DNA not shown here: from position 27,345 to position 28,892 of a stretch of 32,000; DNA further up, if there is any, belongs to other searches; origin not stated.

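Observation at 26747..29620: Operon of an MprF-flippase-family protein, a PIG-A-like GT4 and a CE4 deacetylase: a candidate GlcN-archaetidylinositol (GPI-core-like) pathway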

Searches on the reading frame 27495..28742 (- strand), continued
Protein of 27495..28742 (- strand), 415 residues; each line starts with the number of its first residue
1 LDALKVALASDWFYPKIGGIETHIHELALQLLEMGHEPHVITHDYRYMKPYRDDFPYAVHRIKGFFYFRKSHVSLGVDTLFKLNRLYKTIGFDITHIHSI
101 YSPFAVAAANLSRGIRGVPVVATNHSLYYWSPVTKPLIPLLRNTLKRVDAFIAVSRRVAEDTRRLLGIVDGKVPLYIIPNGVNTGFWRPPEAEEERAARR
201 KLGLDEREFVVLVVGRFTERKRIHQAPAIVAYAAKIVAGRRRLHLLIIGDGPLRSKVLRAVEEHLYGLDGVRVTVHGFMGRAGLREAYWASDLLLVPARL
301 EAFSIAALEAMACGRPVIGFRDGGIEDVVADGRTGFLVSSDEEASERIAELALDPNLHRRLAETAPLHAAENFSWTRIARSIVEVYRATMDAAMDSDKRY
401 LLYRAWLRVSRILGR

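Call 19: find_related_loci(query=A1, collection=genome_contigs, flank=6000)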
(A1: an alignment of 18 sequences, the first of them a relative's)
Query A1 (415 aa) in genome_contigs; peptide patterns used: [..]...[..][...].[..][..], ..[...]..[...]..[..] (x = any residue, [..] = any of these).
117 stretches matched a pattern; 80 encode a relative of the query (tblastn E <= 1e-3); 79 distinct loci.
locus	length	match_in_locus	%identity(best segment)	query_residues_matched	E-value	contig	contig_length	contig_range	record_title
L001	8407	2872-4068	63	1-406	4e-167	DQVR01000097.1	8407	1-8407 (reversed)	MAG TPA_asm: Pyrodictium delaneyi isolate SZUA-1523 k95_287352, whole genome shotgun sequence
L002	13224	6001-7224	55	1-411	5e-147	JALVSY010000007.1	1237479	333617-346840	MAG: Pyrodictiaceae archaeon isolate M1_maxbin2_scaf2bin.012 M1_NODE_1_length_1237479_cov_161.761673, whole genome shotg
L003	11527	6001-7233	55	1-415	2e-146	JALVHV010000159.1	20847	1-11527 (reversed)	MAG: Pyrodictiaceae archaeon isolate A1_metabat1_scaf2bin.004 A1_NODE_771_length_20847_cov_42.233784, whole genome shotg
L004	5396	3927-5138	54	1-407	1e-146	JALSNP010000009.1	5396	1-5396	MAG: Pyrodictiaceae archaeon isolate 356-284_metabat1_scaf2bin.014 356-284_scaffold_11829_c1, whole genome shotgun seque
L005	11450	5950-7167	56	1-410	5e-142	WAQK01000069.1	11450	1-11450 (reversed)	MAG: Pyrodictiaceae archaeon isolate S146_92_esom k151_501271, whole genome shotgun sequence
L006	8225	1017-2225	52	1-406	1e-129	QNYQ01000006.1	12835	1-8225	MAG: Hyperthermus sp. isolate MAG 130 Ga0232637_10000497, whole genome shotgun sequence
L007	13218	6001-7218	50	1-409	6e-126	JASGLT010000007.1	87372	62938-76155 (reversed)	MAG: Thermococcaceae archaeon isolate DJKA121_NP-J24_bin.11 scaffold_36, whole genome shotgun sequence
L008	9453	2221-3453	51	1-409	2e-124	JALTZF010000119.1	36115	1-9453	MAG: Pyrodictiaceae archaeon isolate S141_metabat2_scaf2bin.116 S141_NODE_709_length_36115_cov_2.311965, whole genome sh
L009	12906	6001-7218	49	1-409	3e-124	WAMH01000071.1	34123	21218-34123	MAG: Thermococcus sp. isolate S017_7 k151_16543, whole genome shotgun sequence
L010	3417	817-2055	53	1-413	7e-126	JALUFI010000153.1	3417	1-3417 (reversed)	MAG: Pyrodictiaceae archaeon isolate S143_metabat2_scaf2bin.055 S143_NODE_34698_length_3417_cov_3.294225, whole genome s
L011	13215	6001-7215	48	4-410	5e-122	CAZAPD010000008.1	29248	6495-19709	MAG TPA_asm: uncultured Thermococci archaeon isolate binchicken_co219_303 genome assembly, contig: k141_1457244, whole g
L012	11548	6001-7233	54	1-413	2e-120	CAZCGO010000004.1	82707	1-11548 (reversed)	MAG TPA_asm: uncultured Hyperthermus sp. isolate SRP163575_co3_26 genome assembly, contig: NODE_191_length_82707_cov_15.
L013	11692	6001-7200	48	4-405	1e-119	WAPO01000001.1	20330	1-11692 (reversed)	MAG: Thermococcus sp. isolate S144_40 k151_100019, whole genome shotgun sequence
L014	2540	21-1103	51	51-415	6e-124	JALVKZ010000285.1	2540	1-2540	MAG: Pyrodictiaceae archaeon isolate A1_metabat2_scaf2bin.236 A1_NODE_75279_length_2540_cov_6.431413, whole genome shotg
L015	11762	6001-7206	48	1-404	1e-116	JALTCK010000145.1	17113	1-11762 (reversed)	MAG: Thermococcus sp. isolate S013_metabat2_scaf2bin.004 S013_NODE_638_length_17113_cov_2.666196, whole genome shotgun s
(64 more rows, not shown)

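Call 33: search_protein_families(library=pfam, proteins=[P0103, P0104, P0105, P0106, P0115], max_evalue=1)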
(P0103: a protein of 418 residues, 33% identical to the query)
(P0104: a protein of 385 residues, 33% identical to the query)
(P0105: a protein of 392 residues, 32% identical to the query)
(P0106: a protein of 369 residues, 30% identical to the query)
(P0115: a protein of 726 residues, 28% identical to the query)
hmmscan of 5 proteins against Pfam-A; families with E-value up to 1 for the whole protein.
P0103 (418 aa): 8 families
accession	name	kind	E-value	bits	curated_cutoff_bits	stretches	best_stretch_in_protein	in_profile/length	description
PF00534.26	Glycos_transf_1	-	1.7e-32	112.8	26.4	1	183-345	4-169/172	Glycosyl transferases group 1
PF13692.12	Glyco_trans_1_4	-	1.1e-24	87.7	27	1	195-325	2-133/142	Glycosyl transferases group 1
PF13439.12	Glyco_transf_4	-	2e-21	77.2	28.5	1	18-181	2-168/170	Glycosyltransferase Family 4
PF13579.12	Glyco_trans_4_4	-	1e-12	49.1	29.7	1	18-177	1-157/158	Glycosyl transferase 4-like domain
PF20706.3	GT4-conflict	-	7.7e-11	42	26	1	260-309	271-320/385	Family 4 Glycosyltransferase in conflict systems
PF13524.12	Glyco_trans_1_2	-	7.7e-06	26.4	25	1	243-346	27-126/144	Glycosyl transferase-like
PF13477.12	Glyco_trans_4_2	-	0.0053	17.4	23.4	1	54-154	39-138/139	Glycosyl transferase 4-like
PF08288.18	PIGA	-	0.05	14.7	27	1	93-129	51-86/90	PIGA (GPI anchor biosynthesis)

P0104 (385 aa): 9 families
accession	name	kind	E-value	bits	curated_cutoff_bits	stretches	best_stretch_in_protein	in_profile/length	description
PF00534.26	Glycos_transf_1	-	8.8e-31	107.2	26.4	1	188-341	16-169/172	Glycosyl transferases group 1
PF13692.12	Glyco_trans_1_4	-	6.3e-29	101.5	27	1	188-330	2-142/142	Glycosyl transferases group 1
PF13439.12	Glyco_transf_4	-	8.3e-26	91.5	28.5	1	18-176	2-169/170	Glycosyltransferase Family 4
PF13579.12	Glyco_trans_4_4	-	1.2e-21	78.1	29.7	1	18-172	1-158/158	Glycosyl transferase 4-like domain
PF20706.3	GT4-conflict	-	2.2e-14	53.7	26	1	141-355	145-383/385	Family 4 Glycosyltransferase in conflict systems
PF08288.18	PIGA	-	1.7e-07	32.2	27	1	72-122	36-86/90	PIGA (GPI anchor biosynthesis)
PF13477.12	Glyco_trans_4_2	-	1.8e-06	28.6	23.4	1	27-120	16-108/139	Glycosyl transferase 4-like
PF13524.12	Glyco_trans_1_2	-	1.2e-05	25.8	25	1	223-358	16-143/144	Glycosyl transferase-like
PF08323.17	Glyco_transf_5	-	0.28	11.3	22.7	0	7-44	3-42/239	Starch synthase catalytic domain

P0105 (392 aa): 8 families
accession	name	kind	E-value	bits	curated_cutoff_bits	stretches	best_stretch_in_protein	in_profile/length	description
PF00534.26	Glycos_transf_1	-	2.1e-36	125.5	26.4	1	205-364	9-172/172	Glycosyl transferases group 1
PF13692.12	Glyco_trans_1_4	-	4.6e-31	108.4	27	1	212-350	2-142/142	Glycosyl transferases group 1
PF13439.12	Glyco_transf_4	-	2e-26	93.5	28.5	1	24-192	1-169/170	Glycosyltransferase Family 4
PF13579.12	Glyco_trans_4_4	-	1.2e-12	48.9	29.7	1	25-171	1-141/158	Glycosyl transferase 4-like domain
PF13477.12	Glyco_trans_4_2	-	5.2e-11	43.3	23.4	1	35-164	17-138/139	Glycosyl transferase 4-like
PF20706.3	GT4-conflict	-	4.1e-07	29.8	26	1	280-329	277-326/385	Family 4 Glycosyltransferase in conflict systems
PF13524.12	Glyco_trans_1_2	-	1.5e-05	25.4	25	1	294-368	60-132/144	Glycosyl transferase-like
PF08323.17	Glyco_transf_5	-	0.039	14.1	22.7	0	98-176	128-228/239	Starch synthase catalytic domain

P0106 (369 aa): 8 families
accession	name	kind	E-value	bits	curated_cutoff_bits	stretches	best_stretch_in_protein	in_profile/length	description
PF00534.26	Glycos_transf_1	-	4.5e-29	101.6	26.4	1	185-334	13-163/172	Glycosyl transferases group 1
PF13692.12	Glyco_trans_1_4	-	4.1e-27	95.6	27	1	189-327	3-140/142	Glycosyl transferases group 1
PF13439.12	Glyco_transf_4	-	2.9e-20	73.4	28.5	1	15-173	2-169/170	Glycosyltransferase Family 4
PF20706.3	GT4-conflict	-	8.2e-14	51.8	26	1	161-354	172-383/385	Family 4 Glycosyltransferase in conflict systems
PF13579.12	Glyco_trans_4_4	-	2e-12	48.2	29.7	1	15-124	1-109/158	Glycosyl transferase 4-like domain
PF13477.12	Glyco_trans_4_2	-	3.1e-07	31.1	23.4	1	18-117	10-107/139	Glycosyl transferase 4-like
PF13524.12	Glyco_trans_1_2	-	6.5e-07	29.8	25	1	221-350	15-136/144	Glycosyl transferase-like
PF08288.18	PIGA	-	2.3e-05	25.4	27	1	75-119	42-85/90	PIGA (GPI anchor biosynthesis)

P0115 (726 aa): 8 families
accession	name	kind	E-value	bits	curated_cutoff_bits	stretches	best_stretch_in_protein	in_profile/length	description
PF00534.26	Glycos_transf_1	-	1e-30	107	26.4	1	527-685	12-171/172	Glycosyl transferases group 1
PF13692.12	Glyco_trans_1_4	-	3.1e-26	92.8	27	1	532-672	3-142/142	Glycosyl transferases group 1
PF13439.12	Glyco_transf_4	-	4.1e-16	59.9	28.5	1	372-511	2-169/170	Glycosyltransferase Family 4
PF03706.18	LPG_synthase_TM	-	1.2e-15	58.2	33.4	1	26-331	3-302/302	Lysylphosphatidylglycerol synthase TM region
PF20706.3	GT4-conflict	-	8.2e-11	41.9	26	1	550-709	219-364/385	Family 4 Glycosyltransferase in conflict systems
PF13579.12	Glyco_trans_4_4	-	1e-09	39.4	29.7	1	372-506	1-157/158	Glycosyl transferase 4-like domain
PF13524.12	Glyco_trans_1_2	-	9.2e-09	35.8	25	1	550-697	4-140/144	Glycosyl transferase-like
PF13477.12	Glyco_trans_4_2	-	0.18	12.4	23.4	0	422-456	74-107/139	Glycosyl transferase 4-like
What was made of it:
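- On PIG-A / GPI3 (GlcNAc-PI synthase catalytic subunit): The human PIG-A control scores 143 bits (call 33).
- P0115 is a single 726-aa flippase+GT4 protein (call 33).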

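Call 72: search_protein_representatives(alignment_id=A1)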
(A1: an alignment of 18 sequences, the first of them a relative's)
Query: 18 sequences, 409 profile positions. Proteins with E-value up to 0.001 (for the whole library): 795520; up to 1e-10: 422744; up to 1e-30: 19746. The best 150 are listed.
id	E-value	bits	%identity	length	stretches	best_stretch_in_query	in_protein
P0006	4.2e-166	569.4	-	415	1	1-405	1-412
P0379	2.8e-151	520.5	-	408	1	1-405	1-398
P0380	4.6e-130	450.6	-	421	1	1-397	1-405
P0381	3.4e-123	428.0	-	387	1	1-405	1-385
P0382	4.7e-110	384.8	-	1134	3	5-386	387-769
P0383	1.5e-106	373.2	-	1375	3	10-386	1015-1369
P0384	2.2e-105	369.3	-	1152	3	5-376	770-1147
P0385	1.3e-103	363.5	-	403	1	1-406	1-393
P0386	3.9e-96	338.9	-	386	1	1-385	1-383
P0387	5.5e-95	335.1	-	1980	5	5-380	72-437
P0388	1.0e-93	330.9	-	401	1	1-388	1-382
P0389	3.7e-93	329.1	-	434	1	1-405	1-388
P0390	4.7e-93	328.8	-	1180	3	18-389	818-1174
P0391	2.8e-91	322.9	-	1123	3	5-384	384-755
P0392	8.0e-91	321.4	-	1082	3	6-386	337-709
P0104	8.5e-71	255.4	-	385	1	4-384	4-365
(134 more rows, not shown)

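Call 76: predict_structure(alignment_id=A3)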
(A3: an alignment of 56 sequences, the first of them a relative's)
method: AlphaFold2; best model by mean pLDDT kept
length: 415 residues; sequences in the alignment: 56
mean_pLDDT: 96.5   pTM: 0.93
mean pLDDT of the five models: 96.5, 96.0, 95.9, 95.5, 95.4
residues with pLDDT >= 90: 388; 70-90: 26; 50-70: 1; < 50: 0
segments of 3 or more residues with pLDDT < 50: none
pLDDT, mean of each block of 10 residues (from residue 1): 94 92 97 98 91 94 93 91 98 98 97 98 97 96 97 98 93 95 98 98 98 97 98 96 98 98 96 97 98 98 97 99 97 98 99 98 98 98 98 95 95 92
secondary structure, 60 per line:
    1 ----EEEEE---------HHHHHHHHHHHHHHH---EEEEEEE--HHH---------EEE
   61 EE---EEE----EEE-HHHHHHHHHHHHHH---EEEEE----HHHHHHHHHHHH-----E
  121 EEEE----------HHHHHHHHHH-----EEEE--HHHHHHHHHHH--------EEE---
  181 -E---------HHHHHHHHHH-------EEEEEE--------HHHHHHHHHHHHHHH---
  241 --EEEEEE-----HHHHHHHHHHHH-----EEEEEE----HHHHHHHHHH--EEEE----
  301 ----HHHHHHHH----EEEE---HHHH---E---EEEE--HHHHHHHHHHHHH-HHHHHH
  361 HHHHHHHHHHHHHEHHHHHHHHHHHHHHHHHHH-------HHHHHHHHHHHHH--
elements in order: E5-9 H19-33 E37-43 E58-62 E66-68 E73-75 H77-90 E94-98 H103-114 E120-124 H135-144 E150-153 H156-166 E175-177 H192-201 E209-214 H223-237 E243-248 H254-265 E271-276 H281-290 E293-296 H305-312 E317-320 H324-327 E335-338 H341-353 H355-373 H375-393 H401-413

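Call 78: fold_search(model_id=the predicted structure, library=pdb)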
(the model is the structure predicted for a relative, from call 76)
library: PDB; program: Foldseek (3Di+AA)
matches with E <= 10: 1728; with E <= 0.001: 477
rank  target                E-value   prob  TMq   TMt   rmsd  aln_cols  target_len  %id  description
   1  6n1x                  5.0e-25  1.00  0.77  0.84   3.8       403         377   23  BshA from Staphylococcus aureus complexed with UDP and N-acetylglucosamine (released 2019-08-21)
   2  5d00_A                6.7e-25  1.00  0.74  0.85   4.0       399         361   27  Crystal structure of BshA from B. subtilis complexed with N-acetylglucosaminyl-malate and UMP (released 2016-09-07)
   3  6d9t                  7.9e-25  1.00  0.77  0.84   3.8       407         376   23  BshA from Staphylococcus aureus complexed with UDP (released 2019-05-08)
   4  3c4q_B                1.6e-24  1.00  0.77  0.81   3.9       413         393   22  Structure of the retaining glycosyltransferase MshA : The first step in mycothiol biosynthesis. Organism : Corynebacte (released 2008-04-01)
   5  5d00_B                1.9e-24  1.00  0.76  0.86   3.7       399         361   27  Crystal structure of BshA from B. subtilis complexed with N-acetylglucosaminyl-malate and UMP (released 2016-09-07)
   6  6tvp_B                2.2e-24  1.00  0.73  0.77   4.6       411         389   28  Structure of Mycobacterium smegmatis alpha-maltose-1-phosphate synthase GlgM (released 2020-04-22)
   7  3mbo_D                2.7e-24  1.00  0.74  0.83   4.6       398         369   25  Crystal Structure of the Glycosyltransferase BaBshA bound with UDP and L-malate (released 2010-09-29)
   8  3oka_A                2.8e-24  1.00  0.74  0.80   3.7       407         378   20  Crystal structure of Corynebacterium glutamicum PimB' in complex with GDP-Man (triclinic crystal form) (released 2010-09-15)
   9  5d01_B                3.3e-24  1.00  0.76  0.87   3.4       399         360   26  Crystal structure of BshA from B. subtilis complexed with N-acetylglucosaminyl-malate (released 2016-09-07)
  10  6tvp_A                3.8e-24  1.00  0.73  0.78   4.6       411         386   28  Structure of Mycobacterium smegmatis alpha-maltose-1-phosphate synthase GlgM (released 2020-04-22)
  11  3c48_B                4.5e-24  1.00  0.48  0.50  10.8       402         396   22  Structure of the retaining glycosyltransferase MshA: The first step in mycothiol biosynthesis. Organism: Corynebacteri (released 2008-03-25)
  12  5d01_A                5.3e-24  1.00  0.74  0.86   3.7       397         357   26  Crystal structure of BshA from B. subtilis complexed with N-acetylglucosaminyl-malate (released 2016-09-07)
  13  3c4q_A                6.7e-24  1.00  0.78  0.82   3.8       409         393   21  Structure of the retaining glycosyltransferase MshA : The first step in mycothiol biosynthesis. Organism : Corynebacte (released 2008-04-01)
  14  3mbo_B                4.0e-23  1.00  0.75  0.84   3.6       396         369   25  Crystal Structure of the Glycosyltransferase BaBshA bound with UDP and L-malate (released 2010-09-29)
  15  3c48_A                4.5e-23  1.00  0.48  0.50  11.0       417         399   21  Structure of the retaining glycosyltransferase MshA: The first step in mycothiol biosynthesis. Organism: Corynebacteri (released 2008-03-25)
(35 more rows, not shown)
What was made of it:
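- On GT4 retaining glycosyltransferases: The AF2 model has pLDDT 96.5 and matches GT4 structures with TM scores of 0.74-0.87 (calls 76, 78).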

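Call 81: find_encoding_contigs(protein=P0115, flank=4000, max_places=3)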
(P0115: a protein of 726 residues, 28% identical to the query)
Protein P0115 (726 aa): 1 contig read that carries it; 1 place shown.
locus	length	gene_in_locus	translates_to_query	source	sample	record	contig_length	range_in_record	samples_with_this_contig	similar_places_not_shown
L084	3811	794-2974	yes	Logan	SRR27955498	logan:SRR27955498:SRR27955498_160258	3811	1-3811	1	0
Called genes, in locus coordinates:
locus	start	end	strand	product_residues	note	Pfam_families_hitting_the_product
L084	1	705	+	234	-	?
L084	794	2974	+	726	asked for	PF03706:LPG_synthase_TM, PF13439:Glyco_transf_4, PF13579:Glyco_trans_4_4, PF20706:GT4-conflict, PF00534:Glycos_transf_1, PF13524:Glyco_trans_1_2, PF13692:Glyco_trans_1_4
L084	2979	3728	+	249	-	PF02585:PIG-L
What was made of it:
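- On S-D-F amino-glycolipid cassettes (HexSDF / GpgSDF type): A fusion of two of the parts exists (calls 33, 81).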

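Call 82: find_encoding_contigs(protein=P0103, flank=5000, max_places=2)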
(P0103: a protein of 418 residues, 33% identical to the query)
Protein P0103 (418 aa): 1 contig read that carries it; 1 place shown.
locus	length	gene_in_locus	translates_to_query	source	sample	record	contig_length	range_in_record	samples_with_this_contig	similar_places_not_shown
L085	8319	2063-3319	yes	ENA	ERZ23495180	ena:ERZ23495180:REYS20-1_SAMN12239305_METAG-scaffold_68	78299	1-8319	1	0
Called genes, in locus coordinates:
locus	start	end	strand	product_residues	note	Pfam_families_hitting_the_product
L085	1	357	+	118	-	?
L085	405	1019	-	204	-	PF06197:DUF998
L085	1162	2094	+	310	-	PF03706:LPG_synthase_TM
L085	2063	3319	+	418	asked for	PF13439:Glyco_transf_4, PF13579:Glyco_trans_4_4, PF20706:GT4-conflict, PF00534:Glycos_transf_1, PF13692:Glyco_trans_1_4, PF13524:Glyco_trans_1_2 (weak)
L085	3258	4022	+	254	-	PF01522:Polysacc_deac_1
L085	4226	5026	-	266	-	PF00705:PCNA_N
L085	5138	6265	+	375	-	PF01547:SBP_bac_1, PF13416:SBP_bac_8, PF13343:SBP_bac_6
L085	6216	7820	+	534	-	PF00528:BPD_transp_1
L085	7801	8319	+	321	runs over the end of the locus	PF00005:ABC_tran, PF13304:AAA_21 (faint)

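Call 83: find_encoding_contigs(protein=P0106, flank=4000, max_places=3)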
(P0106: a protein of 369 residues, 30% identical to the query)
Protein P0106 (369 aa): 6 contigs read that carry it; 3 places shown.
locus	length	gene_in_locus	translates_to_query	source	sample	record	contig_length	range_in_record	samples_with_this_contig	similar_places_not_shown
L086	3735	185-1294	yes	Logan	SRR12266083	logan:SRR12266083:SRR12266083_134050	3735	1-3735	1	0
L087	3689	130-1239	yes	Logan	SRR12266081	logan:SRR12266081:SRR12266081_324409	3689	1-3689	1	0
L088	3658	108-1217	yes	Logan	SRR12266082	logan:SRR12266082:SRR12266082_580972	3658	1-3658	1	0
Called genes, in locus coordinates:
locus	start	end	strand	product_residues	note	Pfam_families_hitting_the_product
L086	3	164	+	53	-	?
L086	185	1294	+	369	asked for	PF13477:Glyco_trans_4_2 (weak), PF13439:Glyco_transf_4, PF13579:Glyco_trans_4_4, PF08288:PIGA (faint), PF20706:GT4-conflict, PF00534:Glycos_transf_1, PF13692:Glyco_trans_1_4, PF13524:Glyco_trans_1_2 (weak)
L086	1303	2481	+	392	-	PF13439:Glyco_transf_4, PF13579:Glyco_trans_4_4, PF20706:GT4-conflict, PF00534:Glycos_transf_1, PF13692:Glyco_trans_1_4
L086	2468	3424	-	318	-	PF03706:LPG_synthase_TM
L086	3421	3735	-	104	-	?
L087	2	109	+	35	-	?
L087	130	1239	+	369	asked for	PF13477:Glyco_trans_4_2 (weak), PF13439:Glyco_transf_4, PF13579:Glyco_trans_4_4, PF08288:PIGA (faint), PF20706:GT4-conflict, PF00534:Glycos_transf_1, PF13692:Glyco_trans_1_4, PF13524:Glyco_trans_1_2 (weak)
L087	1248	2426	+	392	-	PF13439:Glyco_transf_4, PF13579:Glyco_trans_4_4, PF20706:GT4-conflict, PF00534:Glycos_transf_1, PF13692:Glyco_trans_1_4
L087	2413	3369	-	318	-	PF03706:LPG_synthase_TM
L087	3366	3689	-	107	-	?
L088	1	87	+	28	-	?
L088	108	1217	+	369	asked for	PF13477:Glyco_trans_4_2 (weak), PF13439:Glyco_transf_4, PF13579:Glyco_trans_4_4, PF08288:PIGA (faint), PF20706:GT4-conflict, PF00534:Glycos_transf_1, PF13692:Glyco_trans_1_4, PF13524:Glyco_trans_1_2 (weak)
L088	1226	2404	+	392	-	PF13439:Glyco_transf_4, PF13579:Glyco_trans_4_4, PF20706:GT4-conflict, PF00534:Glycos_transf_1, PF13692:Glyco_trans_1_4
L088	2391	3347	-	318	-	PF03706:LPG_synthase_TM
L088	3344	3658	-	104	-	?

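Call 84: find_encoding_contigs(protein=P0104, flank=4000, max_places=2)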
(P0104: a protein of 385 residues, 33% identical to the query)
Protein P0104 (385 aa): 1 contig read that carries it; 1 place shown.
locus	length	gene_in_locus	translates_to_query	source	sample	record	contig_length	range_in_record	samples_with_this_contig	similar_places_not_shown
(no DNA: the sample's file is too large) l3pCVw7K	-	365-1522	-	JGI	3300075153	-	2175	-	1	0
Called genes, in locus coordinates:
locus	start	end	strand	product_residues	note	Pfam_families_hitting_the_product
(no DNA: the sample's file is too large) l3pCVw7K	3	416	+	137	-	?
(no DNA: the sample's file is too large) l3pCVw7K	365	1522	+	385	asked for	PF13477:Glyco_trans_4_2 (weak), PF13439:Glyco_transf_4, PF13579:Glyco_trans_4_4, PF08288:PIGA (weak), PF20706:GT4-conflict, PF00534:Glycos_transf_1, PF13692:Glyco_trans_1_4, PF13524:Glyco_trans_1_2 (weak)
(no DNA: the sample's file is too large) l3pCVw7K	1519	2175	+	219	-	?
